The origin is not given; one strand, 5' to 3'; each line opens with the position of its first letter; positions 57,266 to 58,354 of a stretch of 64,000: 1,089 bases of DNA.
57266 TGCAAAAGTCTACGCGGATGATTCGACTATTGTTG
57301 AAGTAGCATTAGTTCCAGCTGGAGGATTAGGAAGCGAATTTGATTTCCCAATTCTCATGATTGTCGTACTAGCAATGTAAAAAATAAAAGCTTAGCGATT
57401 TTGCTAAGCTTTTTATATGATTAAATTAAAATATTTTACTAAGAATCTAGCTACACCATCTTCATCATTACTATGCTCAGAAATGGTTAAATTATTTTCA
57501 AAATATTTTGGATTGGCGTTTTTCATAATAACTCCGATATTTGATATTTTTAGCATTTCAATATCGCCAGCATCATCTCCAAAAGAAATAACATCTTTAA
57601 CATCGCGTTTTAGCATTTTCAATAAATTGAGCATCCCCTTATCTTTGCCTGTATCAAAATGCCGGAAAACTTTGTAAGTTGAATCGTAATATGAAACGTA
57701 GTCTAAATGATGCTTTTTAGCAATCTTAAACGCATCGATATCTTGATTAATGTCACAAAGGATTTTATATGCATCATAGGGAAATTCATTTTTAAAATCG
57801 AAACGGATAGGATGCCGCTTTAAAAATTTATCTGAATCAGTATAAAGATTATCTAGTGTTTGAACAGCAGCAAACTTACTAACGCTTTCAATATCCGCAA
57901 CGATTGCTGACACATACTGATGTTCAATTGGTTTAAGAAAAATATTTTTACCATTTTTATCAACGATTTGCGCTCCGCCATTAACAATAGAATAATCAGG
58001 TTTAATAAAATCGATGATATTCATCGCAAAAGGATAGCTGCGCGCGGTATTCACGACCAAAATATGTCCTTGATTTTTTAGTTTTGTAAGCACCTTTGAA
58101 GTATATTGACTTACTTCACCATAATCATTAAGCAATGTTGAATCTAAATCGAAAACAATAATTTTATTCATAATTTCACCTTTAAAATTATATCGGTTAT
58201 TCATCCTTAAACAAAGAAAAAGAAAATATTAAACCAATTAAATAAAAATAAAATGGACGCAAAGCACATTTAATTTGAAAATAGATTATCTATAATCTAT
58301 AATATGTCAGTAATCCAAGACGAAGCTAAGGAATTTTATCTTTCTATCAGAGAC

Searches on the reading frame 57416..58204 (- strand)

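Call 76: search_protein_families(library=pfam, proteins=[window:57416-58204:-], max_evalue=0.001)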
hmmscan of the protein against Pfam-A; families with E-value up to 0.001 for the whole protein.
window:57416-58204:- (263 aa): 3 families
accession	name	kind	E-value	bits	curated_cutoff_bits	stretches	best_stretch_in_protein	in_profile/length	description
PF08282.18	Hydrolase_3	-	1.1e-36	127.3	20.9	1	16-255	1-255/255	haloacid dehalogenase-like hydrolase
PF05116.19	S6PP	-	1e-12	48.6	20.3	1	13-236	2-215/247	Sucrose-6F-phosphate phosphohydrolase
PF00702.32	Hydrolase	-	9e-06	26.7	26.4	1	14-219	2-188/191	haloacid dehalogenase-like hydrolase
